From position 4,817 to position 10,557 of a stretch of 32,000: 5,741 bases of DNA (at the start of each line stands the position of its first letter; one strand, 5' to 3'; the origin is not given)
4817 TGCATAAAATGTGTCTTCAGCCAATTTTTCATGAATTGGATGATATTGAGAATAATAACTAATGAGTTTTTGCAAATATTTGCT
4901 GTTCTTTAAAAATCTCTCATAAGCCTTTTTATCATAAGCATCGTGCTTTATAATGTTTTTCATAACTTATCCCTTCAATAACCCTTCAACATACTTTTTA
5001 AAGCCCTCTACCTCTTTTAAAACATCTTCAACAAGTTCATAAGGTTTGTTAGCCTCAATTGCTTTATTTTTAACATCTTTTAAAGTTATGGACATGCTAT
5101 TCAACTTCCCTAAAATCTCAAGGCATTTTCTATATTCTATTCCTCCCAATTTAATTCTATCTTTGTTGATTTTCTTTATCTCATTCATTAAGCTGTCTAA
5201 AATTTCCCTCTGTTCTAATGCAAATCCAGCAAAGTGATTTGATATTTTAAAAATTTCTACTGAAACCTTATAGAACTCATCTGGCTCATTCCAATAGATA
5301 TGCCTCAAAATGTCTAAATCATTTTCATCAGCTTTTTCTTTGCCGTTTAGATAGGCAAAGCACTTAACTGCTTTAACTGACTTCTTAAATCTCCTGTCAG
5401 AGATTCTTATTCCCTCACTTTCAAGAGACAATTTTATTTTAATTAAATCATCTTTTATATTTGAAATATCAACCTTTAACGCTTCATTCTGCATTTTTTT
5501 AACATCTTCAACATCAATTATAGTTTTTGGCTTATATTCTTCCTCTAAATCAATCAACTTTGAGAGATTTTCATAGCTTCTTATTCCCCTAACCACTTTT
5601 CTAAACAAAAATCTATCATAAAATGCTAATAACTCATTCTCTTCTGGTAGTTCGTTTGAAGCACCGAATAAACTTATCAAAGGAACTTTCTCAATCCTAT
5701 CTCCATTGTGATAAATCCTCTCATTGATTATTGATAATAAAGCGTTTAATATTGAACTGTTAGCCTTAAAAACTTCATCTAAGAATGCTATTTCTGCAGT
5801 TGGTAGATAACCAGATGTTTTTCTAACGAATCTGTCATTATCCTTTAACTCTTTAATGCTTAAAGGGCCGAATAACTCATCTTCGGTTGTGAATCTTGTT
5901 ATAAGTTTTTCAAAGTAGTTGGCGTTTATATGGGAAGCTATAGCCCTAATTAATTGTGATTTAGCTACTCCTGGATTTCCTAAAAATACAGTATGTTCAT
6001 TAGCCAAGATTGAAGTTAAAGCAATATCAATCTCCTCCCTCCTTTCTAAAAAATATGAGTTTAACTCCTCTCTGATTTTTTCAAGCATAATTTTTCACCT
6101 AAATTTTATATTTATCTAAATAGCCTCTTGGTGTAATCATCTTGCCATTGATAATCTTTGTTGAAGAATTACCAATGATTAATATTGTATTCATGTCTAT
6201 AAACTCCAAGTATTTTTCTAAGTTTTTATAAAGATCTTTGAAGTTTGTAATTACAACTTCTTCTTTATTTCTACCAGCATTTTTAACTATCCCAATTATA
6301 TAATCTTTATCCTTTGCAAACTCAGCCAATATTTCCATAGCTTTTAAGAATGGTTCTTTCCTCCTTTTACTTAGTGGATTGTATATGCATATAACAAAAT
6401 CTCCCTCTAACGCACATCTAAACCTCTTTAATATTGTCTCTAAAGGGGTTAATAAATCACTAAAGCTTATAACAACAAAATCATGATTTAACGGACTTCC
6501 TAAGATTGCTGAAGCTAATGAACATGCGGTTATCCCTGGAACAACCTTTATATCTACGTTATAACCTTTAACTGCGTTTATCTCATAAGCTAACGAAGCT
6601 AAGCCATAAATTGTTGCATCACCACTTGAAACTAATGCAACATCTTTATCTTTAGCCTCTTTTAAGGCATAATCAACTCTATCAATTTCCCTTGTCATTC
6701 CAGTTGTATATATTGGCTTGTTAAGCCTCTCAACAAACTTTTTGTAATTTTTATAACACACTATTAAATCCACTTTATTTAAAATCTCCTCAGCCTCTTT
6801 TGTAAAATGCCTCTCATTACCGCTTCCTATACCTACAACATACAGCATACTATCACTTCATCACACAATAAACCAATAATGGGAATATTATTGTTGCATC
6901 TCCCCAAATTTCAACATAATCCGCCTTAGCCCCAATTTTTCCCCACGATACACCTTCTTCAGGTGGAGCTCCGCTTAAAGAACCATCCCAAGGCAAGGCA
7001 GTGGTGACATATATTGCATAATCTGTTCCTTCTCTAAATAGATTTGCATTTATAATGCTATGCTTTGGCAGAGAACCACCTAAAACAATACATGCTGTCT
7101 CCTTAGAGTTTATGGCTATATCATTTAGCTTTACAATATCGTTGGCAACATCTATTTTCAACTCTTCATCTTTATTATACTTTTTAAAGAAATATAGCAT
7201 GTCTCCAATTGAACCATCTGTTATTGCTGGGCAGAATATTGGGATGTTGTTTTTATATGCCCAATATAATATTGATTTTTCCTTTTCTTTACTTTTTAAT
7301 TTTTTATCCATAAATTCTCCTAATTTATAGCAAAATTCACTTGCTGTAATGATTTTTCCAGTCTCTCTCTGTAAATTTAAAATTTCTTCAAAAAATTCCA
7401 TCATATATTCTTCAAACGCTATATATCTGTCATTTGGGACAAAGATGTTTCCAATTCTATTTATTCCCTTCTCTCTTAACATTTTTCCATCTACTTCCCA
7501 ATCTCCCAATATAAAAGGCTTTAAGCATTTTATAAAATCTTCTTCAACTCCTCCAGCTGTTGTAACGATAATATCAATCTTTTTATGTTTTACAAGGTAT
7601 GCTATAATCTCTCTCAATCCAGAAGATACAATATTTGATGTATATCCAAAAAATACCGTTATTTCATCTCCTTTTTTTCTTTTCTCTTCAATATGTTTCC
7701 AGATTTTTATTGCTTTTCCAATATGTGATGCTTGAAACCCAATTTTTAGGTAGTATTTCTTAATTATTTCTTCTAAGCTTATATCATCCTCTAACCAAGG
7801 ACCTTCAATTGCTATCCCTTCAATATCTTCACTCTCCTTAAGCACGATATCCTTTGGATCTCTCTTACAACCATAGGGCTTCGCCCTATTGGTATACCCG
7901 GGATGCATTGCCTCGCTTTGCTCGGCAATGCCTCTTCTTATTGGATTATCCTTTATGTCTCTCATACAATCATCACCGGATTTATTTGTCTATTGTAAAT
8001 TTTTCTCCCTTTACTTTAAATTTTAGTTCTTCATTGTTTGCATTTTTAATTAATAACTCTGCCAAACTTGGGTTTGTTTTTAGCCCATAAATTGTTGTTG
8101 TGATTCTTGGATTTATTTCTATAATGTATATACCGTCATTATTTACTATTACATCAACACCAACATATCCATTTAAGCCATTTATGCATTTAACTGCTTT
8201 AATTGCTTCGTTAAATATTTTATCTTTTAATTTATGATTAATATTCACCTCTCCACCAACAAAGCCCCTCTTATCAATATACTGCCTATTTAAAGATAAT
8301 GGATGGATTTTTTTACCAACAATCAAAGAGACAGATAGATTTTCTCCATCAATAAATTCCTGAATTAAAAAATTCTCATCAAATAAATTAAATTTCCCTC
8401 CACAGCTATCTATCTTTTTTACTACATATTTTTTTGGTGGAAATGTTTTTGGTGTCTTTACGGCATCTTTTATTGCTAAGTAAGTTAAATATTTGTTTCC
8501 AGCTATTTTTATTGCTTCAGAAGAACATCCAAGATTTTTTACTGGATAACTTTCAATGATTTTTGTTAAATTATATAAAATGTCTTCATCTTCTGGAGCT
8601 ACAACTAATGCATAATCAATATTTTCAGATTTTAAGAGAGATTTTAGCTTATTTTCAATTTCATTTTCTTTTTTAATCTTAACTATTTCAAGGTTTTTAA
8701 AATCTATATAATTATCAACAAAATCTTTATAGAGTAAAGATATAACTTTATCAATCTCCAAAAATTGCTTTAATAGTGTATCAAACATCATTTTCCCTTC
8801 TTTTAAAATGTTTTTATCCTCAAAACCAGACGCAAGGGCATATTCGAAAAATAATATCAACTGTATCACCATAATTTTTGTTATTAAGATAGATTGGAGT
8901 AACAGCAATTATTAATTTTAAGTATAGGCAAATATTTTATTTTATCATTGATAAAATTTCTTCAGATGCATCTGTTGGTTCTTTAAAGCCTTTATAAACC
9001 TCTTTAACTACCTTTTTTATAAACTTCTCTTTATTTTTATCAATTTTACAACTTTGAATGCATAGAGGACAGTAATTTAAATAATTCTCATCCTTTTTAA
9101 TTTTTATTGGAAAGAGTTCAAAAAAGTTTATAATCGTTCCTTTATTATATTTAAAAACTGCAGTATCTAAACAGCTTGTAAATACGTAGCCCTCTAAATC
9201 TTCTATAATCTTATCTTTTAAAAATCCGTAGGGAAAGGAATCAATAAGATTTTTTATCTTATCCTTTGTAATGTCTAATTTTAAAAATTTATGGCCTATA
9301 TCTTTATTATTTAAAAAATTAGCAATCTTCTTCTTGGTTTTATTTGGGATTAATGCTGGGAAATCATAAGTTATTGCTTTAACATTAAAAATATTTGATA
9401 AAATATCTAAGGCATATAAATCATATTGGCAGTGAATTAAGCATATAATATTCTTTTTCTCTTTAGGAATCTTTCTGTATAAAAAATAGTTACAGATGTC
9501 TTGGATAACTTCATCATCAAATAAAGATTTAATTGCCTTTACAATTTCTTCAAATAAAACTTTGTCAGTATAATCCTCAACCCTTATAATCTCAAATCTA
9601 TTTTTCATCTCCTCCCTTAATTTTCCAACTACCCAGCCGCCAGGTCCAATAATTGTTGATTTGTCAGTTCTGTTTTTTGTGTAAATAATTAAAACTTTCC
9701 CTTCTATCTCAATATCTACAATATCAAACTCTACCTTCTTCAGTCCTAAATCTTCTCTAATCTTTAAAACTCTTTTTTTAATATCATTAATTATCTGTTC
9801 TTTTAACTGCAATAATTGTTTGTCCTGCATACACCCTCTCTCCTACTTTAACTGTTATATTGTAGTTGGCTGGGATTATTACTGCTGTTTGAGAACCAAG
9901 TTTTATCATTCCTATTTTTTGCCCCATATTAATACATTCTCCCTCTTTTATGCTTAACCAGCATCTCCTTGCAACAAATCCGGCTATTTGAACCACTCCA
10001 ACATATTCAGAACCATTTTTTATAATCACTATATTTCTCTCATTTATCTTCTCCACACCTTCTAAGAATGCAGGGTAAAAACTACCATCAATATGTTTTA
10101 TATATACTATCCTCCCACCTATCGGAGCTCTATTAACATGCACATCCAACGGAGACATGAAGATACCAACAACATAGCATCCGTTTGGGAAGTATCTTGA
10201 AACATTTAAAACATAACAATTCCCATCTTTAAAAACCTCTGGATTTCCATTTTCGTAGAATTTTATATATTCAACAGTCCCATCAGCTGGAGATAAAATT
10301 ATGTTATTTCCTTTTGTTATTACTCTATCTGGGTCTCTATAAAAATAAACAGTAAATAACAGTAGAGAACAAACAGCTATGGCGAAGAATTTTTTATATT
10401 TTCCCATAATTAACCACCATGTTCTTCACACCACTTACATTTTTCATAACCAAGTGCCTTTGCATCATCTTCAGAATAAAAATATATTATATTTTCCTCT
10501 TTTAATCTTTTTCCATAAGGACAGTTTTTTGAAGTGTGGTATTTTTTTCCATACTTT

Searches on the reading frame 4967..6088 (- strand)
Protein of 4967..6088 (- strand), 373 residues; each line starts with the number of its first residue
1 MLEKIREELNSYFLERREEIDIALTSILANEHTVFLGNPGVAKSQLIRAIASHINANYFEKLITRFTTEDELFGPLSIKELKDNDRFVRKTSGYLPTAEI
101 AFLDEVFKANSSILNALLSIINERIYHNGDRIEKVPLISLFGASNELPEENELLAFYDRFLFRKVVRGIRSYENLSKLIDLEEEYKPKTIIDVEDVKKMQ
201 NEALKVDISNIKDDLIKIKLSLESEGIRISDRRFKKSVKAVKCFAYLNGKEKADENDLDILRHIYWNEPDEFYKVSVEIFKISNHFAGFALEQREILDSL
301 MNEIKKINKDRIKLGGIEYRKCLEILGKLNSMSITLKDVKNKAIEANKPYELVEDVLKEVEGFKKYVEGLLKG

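Call 56: search_protein_families(library=pfam, proteins=[window:4967-6088:-], max_evalue=0.0001)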
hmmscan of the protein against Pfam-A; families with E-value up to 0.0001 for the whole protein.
window:4967-6088:- (373 aa): 3 families
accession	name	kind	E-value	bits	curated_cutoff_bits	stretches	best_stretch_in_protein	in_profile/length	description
PF20030.5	bpMoxR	-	2.2e-54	184.1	27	1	2-180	3-179/205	MoxR domain in the MoxR-vWA-beta-propeller ternary systems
PF07728.20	AAA_5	-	1.7e-28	99.8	22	1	33-160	2-139/139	AAA domain (dynein-related subfamily)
PF17868.7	AAA_lid_8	-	7.1e-16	58.2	22.8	1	211-275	2-68/72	AAA lid domain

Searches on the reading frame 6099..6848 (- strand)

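Call 56: search_protein_families(library=pfam, proteins=[window:6099-6848:-], max_evalue=0.0001)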
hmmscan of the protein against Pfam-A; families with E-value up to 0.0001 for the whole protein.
window:6099-6848:- (249 aa): 1 family
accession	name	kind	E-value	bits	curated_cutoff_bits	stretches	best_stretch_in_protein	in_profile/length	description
PF00590.25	TP_methylase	-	1.2e-37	130.4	27.8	1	1-206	1-211/212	Tetrapyrrole (Corrin/Porphyrin) Methylases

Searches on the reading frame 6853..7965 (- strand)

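Call 56: search_protein_families(library=pfam, proteins=[window:6853-7965:-], max_evalue=0.0001)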
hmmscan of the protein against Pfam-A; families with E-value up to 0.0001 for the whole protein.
window:6853-7965:- (370 aa): 1 family
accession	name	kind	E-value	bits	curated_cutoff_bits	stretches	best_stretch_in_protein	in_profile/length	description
PF01916.23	DS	-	6.7e-113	377.2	27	1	71-366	5-286/288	Deoxyhypusine synthase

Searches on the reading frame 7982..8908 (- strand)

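Call 56: search_protein_families(library=pfam, proteins=[window:7982-8908:-], max_evalue=0.0001)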
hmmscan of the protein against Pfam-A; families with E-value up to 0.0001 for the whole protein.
window:7982-8908:- (308 aa): 2 families
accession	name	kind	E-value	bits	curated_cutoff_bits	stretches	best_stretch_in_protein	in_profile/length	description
PF02655.19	ATP-grasp_3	-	5.5e-45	153.8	23.2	1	136-272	1-160/160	ATP-grasp domain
PF18301.6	preATP-grasp_3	-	2.1e-11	44.2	26.3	1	71-133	16-76/76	pre ATP-grasp 3 domain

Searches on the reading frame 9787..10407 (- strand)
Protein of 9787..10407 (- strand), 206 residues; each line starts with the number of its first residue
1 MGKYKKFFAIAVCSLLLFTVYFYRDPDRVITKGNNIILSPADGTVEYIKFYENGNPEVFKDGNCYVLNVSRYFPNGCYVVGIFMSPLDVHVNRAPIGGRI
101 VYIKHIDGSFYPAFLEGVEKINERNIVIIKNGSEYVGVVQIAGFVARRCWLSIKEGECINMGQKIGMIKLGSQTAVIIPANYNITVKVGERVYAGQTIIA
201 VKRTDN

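Call 57: search_protein_families(library=pfam, proteins=[window:9787-10407:-], max_evalue=0.0001)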
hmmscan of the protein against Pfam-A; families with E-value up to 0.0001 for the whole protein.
window:9787-10407:- (206 aa): 1 family
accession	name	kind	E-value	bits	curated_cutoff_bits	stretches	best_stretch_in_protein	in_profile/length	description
PF02666.20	PS_Dcarbxylase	-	3.8e-49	167.5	22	1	16-200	2-198/198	Phosphatidylserine decarboxylase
